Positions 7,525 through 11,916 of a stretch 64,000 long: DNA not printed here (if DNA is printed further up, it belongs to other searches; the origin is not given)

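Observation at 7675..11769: Single 1364-aa A-T-R-FeADH fusion: a carboxylic-acid-reductase-like enzyme with its own alcohol dehydrogenase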

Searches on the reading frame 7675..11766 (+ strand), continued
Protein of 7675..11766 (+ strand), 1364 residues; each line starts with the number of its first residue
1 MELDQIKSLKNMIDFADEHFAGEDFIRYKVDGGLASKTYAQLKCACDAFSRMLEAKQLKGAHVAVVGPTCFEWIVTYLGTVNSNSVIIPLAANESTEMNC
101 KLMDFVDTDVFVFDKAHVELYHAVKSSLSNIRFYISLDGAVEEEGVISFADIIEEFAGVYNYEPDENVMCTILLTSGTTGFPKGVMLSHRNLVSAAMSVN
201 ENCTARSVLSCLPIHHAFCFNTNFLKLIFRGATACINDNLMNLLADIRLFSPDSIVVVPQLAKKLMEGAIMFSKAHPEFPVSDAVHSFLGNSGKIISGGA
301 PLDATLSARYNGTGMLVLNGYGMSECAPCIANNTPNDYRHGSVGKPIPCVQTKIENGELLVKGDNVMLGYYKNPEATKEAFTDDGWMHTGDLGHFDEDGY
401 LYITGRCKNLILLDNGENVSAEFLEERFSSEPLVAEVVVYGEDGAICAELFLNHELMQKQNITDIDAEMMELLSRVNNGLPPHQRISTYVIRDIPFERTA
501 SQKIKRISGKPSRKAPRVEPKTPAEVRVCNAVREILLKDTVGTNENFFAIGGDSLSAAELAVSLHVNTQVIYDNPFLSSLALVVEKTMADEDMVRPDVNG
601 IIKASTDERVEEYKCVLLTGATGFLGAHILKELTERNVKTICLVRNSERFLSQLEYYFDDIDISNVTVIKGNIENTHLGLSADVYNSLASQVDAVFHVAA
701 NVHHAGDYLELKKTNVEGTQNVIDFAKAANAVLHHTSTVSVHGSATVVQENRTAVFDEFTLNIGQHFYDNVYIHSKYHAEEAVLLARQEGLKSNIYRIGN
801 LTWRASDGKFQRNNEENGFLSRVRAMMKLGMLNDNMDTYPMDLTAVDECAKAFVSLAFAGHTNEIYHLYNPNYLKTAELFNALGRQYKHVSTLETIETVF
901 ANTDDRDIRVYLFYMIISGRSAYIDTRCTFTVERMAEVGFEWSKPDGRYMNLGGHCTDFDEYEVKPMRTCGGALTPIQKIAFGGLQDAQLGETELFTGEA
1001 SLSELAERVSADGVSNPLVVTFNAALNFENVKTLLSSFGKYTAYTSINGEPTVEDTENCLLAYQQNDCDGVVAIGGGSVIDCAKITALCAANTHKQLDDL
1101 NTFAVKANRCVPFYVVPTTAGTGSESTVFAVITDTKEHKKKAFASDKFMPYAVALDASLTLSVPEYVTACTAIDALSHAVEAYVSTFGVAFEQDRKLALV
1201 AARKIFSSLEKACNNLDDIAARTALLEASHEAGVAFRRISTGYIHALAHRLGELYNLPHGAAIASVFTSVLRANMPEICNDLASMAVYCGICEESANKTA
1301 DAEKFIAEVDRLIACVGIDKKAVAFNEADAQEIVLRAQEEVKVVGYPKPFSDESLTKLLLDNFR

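Call 20: find_related_loci(query=A1, collection=genome_contigs, flank=10000)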
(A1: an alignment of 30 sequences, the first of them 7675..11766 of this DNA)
Query A1 (1364 aa) in genome_contigs; peptide patterns used: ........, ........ (x = any residue, [..] = any of these).
600 stretches matched a pattern (row limit reached: there are more); 577 encode a relative of the query (tblastn E <= 1e-3); the best 80 are kept; 80 distinct loci.
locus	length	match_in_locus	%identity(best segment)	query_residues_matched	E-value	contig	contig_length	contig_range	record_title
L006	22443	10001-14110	54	2-1363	0e+0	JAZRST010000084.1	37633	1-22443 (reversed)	MAG: Acutalibacteraceae bacterium isolate T1900045345_YK20190035.MAGScoT_cleanbin_000030 SGB_6705_k141_839928, whole gen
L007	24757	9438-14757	51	2-1359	0e+0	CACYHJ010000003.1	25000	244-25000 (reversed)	MAG: Ruminococcaceae bacterium isolate RUG11941 genome assembly, contig: RUG11941_asm_3, whole genome shotgun sequence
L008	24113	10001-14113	55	1-1363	0e+0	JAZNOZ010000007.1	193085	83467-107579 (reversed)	MAG: Acutalibacteraceae bacterium isolate T1900044837_TS20190303.MAGScoT_cleanbin_000004 SGB_2925_k141_1944186, whole ge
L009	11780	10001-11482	39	3-506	2e-102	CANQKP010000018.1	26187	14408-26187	MAG: uncultured Monoglobus sp. isolate Lapin-027__bin14 genome assembly, contig: Lapin-027__NODE_1552_length_26187_cov_4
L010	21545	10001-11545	34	2-508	1e-77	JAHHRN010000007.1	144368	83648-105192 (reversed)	MAG: Acutalibacter sp. isolate MAG031 MAG031_7, whole genome shotgun sequence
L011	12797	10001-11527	29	38-520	3e-50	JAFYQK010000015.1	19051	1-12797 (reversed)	MAG: Bacteroidaceae bacterium isolate RGIG7327 Water_buffalos_Cecum-4__c485794, whole genome shotgun sequence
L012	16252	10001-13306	26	11-506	2e-44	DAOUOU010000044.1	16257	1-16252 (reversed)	MAG TPA_asm: Bacteroidales bacterium isolate CSMAG_82 CSMAG_82_k119_83354_length_16257_cov_19.7063, whole genome shotgun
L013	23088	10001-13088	26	11-489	2e-44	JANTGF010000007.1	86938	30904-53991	MAG: Bacteroidales bacterium isolate bin1005 c_000000000055, whole genome shotgun sequence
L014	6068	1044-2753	25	13-506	7e-43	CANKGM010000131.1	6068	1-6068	MAG: Chitinophagaceae bacterium isolate RH-27jun17-26 genome assembly, contig: RH-27jun17-C40495, whole genome shotgun s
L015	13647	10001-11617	29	2-506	5e-42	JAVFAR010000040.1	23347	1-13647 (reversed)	MAG: Trichloromonas sp. isolate BF4_96 NODE_6507_length_23347_cov_10.887425_Biofilm4, whole genome shotgun sequence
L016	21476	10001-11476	26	11-452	9e-42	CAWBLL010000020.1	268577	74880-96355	MAG: uncultured Bacteroidales bacterium isolate MFD02416.bin.1.315 genome assembly, contig: contig_66604, whole genome s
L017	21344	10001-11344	28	59-458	9e-41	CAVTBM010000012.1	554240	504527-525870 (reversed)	MAG: uncultured Bacteroidales bacterium isolate MFD02416.bin.1.410 genome assembly, contig: contig_46371, whole genome s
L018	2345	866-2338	28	8-465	8e-42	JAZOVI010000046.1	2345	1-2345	MAG: Faecousia sp. isolate T1900045526_YK20190220.MAGScoT_cleanbin_000014 SGB_7695_k141_947094, whole genome shotgun seq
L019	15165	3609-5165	26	7-464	2e-40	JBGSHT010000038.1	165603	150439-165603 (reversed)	MAG: Chitinophagaceae bacterium isolate JTS-AC111 k141_189280, whole genome shotgun sequence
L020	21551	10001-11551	28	11-468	2e-39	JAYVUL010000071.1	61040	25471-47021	MAG: Chitinophagaceae bacterium isolate GL74_UP_metabinner_8 GL74_UP_metabinner_8_70, whole genome shotgun sequence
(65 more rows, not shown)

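Call 21: find_encoding_contigs(protein=P0118, flank=8000, max_places=2)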
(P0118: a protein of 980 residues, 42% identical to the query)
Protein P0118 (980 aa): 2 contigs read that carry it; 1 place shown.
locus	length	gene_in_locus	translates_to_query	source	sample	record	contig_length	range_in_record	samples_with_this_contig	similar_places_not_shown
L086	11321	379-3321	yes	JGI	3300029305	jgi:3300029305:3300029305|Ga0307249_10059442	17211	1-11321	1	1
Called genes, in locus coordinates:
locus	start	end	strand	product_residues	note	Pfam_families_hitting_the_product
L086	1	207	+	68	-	?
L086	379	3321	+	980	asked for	PF00501:AMP-binding, PF00550:PP-binding (weak), PF01073:3Beta_HSD, PF01370:Epimerase, PF02719:Polysacc_synt_2, PF04321:RmlD_sub_bind (weak), PF07993:NAD_binding_4, PF16363:GDP_Man_Dehyd, +1 more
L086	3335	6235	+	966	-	PF00370:FGGY_N (faint), PF01548:DEDD_Tnp_IS110 (faint), PF01869:BcrAD_BadFG, PF09989:DUF2229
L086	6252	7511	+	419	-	-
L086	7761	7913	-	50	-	-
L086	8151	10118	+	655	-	PF02065:Melibiase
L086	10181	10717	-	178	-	PF18907:DUF5662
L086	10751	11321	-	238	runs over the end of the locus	PF01863:YgjP-like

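Call 22: find_encoding_contigs(protein=P0114, flank=8000, max_places=1)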
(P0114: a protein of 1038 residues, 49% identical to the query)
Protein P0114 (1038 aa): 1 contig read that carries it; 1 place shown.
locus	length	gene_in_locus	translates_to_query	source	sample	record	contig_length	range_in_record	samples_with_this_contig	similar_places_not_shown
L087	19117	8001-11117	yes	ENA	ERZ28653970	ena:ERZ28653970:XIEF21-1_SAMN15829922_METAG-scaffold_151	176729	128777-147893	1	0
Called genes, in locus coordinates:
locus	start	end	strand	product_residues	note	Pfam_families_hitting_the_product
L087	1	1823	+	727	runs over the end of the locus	PF16875:Glyco_hydro_36N, PF02065:Melibiase, PF16874:Glyco_hydro_36C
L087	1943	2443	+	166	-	PF13302:Acetyltransf_3 (weak), PF00583:Acetyltransf_1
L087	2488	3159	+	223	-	PF04140:ICMT, PF04191:PEMT, PF01222:ERG4_ERG24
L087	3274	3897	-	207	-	PF00440:TetR_N (weak)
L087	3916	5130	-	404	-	PF00596:Aldolase_II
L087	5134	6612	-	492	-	PF00202:Aminotran_3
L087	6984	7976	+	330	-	PF00501:AMP-binding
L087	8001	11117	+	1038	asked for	PF01073:3Beta_HSD, PF01370:Epimerase, PF04321:RmlD_sub_bind (faint), PF07993:NAD_binding_4, PF16363:GDP_Man_Dehyd (weak), PF00465:Fe-ADH, PF13685:Fe-ADH_2 (faint), PF25137:ADH_Fe_C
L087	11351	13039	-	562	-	PF00501:AMP-binding, PF13193:AMP-binding_C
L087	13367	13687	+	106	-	PF01371:Trp_repressor, PF13384:HTH_23 (weak)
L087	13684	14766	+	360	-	PF13393:tRNA-synt_His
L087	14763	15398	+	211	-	PF01634:HisG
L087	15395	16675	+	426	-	PF00815:Histidinol_dh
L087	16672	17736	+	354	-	PF00155:Aminotran_1_2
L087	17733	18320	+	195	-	PF00475:IGPD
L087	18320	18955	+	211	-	PF00117:GATase, PF07685:GATase_3, PF01174:SNO (faint)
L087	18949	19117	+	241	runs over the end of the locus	PF00977:His_biosynth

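Call 23: find_encoding_contigs(protein=P0116, flank=8000, max_places=2)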
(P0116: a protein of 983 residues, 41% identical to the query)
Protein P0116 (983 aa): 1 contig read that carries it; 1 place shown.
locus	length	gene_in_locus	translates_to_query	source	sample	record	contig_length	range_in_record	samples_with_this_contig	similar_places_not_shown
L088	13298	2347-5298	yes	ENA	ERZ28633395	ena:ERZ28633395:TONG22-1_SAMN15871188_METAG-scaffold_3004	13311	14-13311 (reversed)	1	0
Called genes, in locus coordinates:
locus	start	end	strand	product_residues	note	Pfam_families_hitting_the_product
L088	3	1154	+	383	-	?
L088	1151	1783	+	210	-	PF00072:Response_reg, PF00196:GerE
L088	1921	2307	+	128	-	-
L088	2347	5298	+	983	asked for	PF00501:AMP-binding, PF23562:AMP-binding_C_3 (weak), PF01073:3Beta_HSD, PF01370:Epimerase, PF02719:Polysacc_synt_2 (weak), PF04321:RmlD_sub_bind (weak), PF07993:NAD_binding_4, PF16363:GDP_Man_Dehyd, +2 more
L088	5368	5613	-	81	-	PF19537:DUF6061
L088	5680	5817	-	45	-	PF13560:HTH_31, PF12844:HTH_19 (weak), PF01381:HTH_3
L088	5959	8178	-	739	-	PF00356:LacI, PF00532:Peripla_BP_1, PF13407:Peripla_BP_4, PF13377:Peripla_BP_3, PF01547:SBP_bac_1, PF13416:SBP_bac_8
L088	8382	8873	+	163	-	PF04115:Ureidogly_lyase, PF16161:DUF4867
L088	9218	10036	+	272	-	-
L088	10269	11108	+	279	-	-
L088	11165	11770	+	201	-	PF19701:DUF6199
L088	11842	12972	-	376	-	PF00266:Aminotran_5, PF01212:Beta_elim_lyase (weak)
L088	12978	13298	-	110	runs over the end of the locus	?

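Call 33: search_protein_families(library=pfam, proteins=[L006:9104-9937:+], max_evalue=0.001)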
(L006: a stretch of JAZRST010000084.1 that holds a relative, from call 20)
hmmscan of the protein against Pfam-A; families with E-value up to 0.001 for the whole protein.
L006:9104-9937:+ (278 aa): 1 family
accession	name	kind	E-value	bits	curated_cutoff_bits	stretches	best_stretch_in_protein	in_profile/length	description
PF01261.30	AP_endonuc_2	-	4.8e-30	105.5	31.1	1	23-251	2-234/249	Xylose isomerase-like TIM barrel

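Call 68: search_protein_families(library=pfam, proteins=[L086:6252-7508:+], max_evalue=10)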
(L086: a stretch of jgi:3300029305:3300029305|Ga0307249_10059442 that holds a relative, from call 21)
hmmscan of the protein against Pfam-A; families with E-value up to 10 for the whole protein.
L086:6252-7508:+ (419 aa): 1 family
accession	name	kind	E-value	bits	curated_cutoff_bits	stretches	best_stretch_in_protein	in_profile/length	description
PF06050.19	HGD-D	-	0.00049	20.2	28.4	1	56-125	248-316/342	2-hydroxyglutaryl-CoA dehydratase, D-component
